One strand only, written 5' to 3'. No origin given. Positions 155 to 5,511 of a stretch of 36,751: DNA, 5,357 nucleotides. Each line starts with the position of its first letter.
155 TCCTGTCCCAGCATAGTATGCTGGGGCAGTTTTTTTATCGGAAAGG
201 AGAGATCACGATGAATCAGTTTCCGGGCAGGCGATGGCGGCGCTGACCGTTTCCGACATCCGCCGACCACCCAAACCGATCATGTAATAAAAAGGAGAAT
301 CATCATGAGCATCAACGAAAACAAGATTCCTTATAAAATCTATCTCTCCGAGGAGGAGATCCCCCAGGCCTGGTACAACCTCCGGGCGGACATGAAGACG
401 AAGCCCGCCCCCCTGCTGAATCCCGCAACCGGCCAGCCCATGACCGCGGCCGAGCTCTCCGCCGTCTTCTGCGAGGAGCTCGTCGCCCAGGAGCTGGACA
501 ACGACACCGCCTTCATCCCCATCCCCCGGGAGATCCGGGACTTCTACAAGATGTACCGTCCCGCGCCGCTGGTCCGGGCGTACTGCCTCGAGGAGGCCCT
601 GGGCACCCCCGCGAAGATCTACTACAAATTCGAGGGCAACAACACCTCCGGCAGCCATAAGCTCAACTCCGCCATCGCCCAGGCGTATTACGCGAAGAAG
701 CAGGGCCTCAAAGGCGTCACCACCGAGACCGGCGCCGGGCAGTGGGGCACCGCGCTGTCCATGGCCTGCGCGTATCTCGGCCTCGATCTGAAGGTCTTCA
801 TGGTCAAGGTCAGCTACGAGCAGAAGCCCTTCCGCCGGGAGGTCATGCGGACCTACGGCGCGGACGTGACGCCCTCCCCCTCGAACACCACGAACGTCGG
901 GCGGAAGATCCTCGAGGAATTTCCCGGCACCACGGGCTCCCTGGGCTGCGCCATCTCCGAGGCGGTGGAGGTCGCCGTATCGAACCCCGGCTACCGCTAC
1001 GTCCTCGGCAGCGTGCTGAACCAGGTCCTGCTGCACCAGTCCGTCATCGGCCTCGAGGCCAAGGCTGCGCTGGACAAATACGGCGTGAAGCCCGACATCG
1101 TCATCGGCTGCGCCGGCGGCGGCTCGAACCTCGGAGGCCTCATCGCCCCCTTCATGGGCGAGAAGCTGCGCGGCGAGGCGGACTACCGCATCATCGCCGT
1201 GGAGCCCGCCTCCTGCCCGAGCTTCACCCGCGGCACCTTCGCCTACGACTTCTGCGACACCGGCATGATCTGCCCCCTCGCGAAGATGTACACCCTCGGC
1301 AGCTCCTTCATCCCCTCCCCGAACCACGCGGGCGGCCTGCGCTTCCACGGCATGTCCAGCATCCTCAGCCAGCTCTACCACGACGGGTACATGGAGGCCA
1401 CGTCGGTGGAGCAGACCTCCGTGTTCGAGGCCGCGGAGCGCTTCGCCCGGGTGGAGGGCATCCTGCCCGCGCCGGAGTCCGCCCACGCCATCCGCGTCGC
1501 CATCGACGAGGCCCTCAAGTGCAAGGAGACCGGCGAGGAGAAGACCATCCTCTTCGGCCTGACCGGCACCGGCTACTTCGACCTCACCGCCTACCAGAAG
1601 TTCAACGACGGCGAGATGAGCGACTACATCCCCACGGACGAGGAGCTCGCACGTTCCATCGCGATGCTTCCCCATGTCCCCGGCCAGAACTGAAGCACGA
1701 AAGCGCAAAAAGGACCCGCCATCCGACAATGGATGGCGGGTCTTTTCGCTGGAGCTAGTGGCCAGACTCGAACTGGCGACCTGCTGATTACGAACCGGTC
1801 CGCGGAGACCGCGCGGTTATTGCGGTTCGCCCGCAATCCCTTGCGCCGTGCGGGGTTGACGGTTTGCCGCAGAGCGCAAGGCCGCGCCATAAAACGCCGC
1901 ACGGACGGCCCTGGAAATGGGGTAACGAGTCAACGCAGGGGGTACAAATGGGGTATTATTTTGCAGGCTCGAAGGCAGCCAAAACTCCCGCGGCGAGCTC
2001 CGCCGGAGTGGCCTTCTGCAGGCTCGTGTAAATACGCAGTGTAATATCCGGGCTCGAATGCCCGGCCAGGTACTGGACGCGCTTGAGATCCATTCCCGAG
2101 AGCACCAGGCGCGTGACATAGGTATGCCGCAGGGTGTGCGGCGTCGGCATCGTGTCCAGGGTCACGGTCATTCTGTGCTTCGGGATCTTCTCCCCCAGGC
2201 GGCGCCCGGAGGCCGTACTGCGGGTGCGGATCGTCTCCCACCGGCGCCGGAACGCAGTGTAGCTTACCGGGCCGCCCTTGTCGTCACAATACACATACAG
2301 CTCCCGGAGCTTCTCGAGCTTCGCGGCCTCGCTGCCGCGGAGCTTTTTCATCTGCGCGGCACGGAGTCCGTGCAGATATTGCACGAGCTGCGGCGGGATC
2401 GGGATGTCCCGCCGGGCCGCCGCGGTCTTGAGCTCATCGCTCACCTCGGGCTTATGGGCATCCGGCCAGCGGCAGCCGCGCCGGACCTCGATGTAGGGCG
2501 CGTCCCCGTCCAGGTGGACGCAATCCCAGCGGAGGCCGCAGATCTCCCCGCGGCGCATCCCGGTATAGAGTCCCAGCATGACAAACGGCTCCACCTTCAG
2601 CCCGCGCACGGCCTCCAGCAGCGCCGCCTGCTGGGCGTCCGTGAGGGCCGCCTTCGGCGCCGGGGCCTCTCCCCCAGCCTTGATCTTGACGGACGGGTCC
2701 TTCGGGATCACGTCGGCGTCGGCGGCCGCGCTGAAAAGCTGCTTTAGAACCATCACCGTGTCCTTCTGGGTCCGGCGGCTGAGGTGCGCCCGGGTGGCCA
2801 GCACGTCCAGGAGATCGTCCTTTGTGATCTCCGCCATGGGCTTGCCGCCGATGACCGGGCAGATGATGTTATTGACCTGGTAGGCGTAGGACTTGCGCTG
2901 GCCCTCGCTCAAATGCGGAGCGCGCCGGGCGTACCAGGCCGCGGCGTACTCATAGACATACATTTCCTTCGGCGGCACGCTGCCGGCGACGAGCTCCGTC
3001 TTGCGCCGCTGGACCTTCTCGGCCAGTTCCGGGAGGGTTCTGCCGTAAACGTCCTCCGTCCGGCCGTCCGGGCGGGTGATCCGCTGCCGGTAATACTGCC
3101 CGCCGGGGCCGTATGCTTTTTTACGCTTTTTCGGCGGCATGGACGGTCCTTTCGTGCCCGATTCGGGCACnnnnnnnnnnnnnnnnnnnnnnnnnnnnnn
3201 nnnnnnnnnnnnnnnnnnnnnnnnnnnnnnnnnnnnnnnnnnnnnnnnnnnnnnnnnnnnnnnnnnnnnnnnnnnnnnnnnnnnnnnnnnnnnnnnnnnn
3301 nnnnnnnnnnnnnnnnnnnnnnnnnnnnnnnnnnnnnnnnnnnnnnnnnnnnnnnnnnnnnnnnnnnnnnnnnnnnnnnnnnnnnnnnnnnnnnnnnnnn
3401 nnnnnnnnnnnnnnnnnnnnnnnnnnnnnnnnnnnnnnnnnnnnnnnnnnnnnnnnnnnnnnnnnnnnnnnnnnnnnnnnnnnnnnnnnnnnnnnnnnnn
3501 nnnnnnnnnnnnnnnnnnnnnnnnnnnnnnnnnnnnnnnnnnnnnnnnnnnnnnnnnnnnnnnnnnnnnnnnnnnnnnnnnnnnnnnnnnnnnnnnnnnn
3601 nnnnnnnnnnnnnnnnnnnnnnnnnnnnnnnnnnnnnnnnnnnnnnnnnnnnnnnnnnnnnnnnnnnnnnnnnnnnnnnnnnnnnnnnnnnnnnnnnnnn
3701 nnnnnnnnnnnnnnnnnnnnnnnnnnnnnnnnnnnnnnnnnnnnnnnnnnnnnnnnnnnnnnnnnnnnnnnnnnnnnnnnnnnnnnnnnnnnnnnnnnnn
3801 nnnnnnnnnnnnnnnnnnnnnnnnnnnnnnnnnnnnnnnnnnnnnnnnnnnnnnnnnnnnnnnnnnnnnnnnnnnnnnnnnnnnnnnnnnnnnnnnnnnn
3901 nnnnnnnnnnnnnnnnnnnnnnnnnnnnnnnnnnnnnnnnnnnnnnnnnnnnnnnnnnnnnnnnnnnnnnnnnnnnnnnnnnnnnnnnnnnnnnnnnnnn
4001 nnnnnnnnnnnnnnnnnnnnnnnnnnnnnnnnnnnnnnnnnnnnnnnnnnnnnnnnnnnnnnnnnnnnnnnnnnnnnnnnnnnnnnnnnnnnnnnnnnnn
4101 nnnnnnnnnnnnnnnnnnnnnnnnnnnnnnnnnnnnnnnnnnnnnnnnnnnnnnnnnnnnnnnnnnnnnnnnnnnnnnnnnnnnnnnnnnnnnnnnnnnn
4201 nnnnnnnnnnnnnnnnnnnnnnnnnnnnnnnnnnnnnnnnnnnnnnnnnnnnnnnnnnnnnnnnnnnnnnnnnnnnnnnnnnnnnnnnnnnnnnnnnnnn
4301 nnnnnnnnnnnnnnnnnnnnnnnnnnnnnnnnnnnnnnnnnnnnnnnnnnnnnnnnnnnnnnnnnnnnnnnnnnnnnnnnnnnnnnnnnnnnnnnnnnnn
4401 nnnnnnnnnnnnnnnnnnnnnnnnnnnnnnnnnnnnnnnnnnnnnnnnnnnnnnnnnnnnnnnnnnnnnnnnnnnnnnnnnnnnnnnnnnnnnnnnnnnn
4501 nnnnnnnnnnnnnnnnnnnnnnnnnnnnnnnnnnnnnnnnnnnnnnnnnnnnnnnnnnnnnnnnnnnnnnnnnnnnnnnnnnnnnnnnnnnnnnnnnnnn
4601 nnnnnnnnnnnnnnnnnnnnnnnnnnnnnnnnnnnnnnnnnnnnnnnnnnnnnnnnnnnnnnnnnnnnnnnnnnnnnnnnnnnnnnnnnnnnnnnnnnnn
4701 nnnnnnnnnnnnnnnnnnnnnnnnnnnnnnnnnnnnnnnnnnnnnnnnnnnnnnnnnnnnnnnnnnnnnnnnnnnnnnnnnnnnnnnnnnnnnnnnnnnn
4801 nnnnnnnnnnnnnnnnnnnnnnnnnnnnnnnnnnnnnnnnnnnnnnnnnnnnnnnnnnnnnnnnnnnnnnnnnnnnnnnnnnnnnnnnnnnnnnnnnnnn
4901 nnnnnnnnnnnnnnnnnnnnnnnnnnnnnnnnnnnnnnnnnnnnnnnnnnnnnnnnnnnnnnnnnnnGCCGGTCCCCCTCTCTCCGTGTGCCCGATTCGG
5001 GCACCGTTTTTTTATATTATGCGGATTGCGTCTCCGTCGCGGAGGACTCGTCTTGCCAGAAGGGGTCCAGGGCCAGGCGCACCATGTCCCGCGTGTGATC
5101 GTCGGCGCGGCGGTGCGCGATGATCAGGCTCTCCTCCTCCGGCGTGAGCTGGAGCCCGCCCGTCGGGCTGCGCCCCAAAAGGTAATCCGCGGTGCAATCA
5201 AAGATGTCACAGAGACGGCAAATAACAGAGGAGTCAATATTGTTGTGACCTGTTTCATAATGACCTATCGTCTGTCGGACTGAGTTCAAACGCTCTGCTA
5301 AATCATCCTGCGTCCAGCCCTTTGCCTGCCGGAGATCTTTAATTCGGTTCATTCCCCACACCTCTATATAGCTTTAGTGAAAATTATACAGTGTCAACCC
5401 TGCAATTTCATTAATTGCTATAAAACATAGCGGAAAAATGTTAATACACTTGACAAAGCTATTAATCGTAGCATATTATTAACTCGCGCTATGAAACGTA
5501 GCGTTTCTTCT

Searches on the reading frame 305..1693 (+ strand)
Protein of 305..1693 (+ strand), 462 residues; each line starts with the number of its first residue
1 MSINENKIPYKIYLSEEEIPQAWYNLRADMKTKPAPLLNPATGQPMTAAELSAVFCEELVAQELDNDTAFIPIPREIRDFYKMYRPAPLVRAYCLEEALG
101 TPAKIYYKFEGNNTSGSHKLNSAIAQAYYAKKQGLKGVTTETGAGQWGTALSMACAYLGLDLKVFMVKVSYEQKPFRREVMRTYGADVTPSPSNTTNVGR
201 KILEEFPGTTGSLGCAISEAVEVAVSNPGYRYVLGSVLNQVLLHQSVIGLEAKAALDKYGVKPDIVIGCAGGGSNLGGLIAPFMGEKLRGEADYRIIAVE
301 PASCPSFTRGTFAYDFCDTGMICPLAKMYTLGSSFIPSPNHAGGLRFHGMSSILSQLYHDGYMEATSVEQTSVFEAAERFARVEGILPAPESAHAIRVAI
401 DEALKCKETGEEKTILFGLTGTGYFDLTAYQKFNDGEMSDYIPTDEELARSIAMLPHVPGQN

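Call 25: search_protein_families(library=pfam, proteins=[window:305-1693:+], max_evalue=0.001)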
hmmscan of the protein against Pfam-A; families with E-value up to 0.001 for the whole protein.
window:305-1693:+ (462 aa): 1 family
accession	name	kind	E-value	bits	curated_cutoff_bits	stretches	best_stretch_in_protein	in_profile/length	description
PF00291.31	PALP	-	9.8e-42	143.7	35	1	84-421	5-295/295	Pyridoxal-phosphate dependent enzyme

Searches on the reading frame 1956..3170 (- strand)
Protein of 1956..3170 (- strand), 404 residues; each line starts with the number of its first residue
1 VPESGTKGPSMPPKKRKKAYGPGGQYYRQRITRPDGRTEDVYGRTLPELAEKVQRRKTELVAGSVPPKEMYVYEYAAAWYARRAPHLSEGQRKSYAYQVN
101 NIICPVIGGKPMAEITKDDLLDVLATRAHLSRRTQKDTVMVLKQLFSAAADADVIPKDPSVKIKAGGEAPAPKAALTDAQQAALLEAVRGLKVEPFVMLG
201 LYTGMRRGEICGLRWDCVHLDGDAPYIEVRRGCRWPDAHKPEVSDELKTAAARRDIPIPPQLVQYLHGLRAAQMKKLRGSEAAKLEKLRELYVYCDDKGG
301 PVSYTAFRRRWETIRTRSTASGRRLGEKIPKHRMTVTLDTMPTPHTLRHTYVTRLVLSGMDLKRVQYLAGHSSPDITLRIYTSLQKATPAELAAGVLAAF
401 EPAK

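Call 25: search_protein_families(library=pfam, proteins=[window:1956-3170:-], max_evalue=0.001)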
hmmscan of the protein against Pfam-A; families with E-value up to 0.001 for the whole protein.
window:1956-3170:- (404 aa): 3 families
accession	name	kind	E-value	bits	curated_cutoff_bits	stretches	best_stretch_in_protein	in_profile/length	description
PF00589.27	Phage_integrase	-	3.1e-21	76.3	27.1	1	182-386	9-170/172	Phage integrase family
PF22022.2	Phage_int_M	-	9.3e-09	35.9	27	1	74-163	3-93/96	Phage integrase central domain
PF14659.12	Phage_int_SAM_3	-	0.00085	19.9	22.6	0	74-120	4-50/58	Phage integrase, N-terminal SAM-like domain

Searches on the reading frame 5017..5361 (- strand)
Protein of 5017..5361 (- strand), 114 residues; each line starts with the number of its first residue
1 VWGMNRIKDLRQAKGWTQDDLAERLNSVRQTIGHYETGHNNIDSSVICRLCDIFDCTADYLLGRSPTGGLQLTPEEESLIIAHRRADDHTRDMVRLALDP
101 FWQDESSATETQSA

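Call 75: search_protein_families(library=pfam, proteins=[window:5017-5361:-], max_evalue=0.01)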
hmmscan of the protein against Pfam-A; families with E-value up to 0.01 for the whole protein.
window:5017-5361:- (114 aa): 5 families
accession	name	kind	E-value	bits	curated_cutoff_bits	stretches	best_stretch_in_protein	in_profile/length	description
PF01381.28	HTH_3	-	4.3e-13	49.5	23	1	7-61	1-55/55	Helix-turn-helix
PF13560.12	HTH_31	-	3.5e-10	40.5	27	1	6-58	5-58/64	Helix-turn-helix domain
PF12844.13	HTH_19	-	7.7e-07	29.4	30.2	1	5-62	2-59/64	Helix-turn-helix domain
PF13443.12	HTH_26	-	1.3e-05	25.8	22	1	6-59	1-55/63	Cro/C1-type HTH DNA-binding domain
PF24430.1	DUF7553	-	0.0079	17.1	27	0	9-50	12-53/85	Family of unknown function (DUF7553)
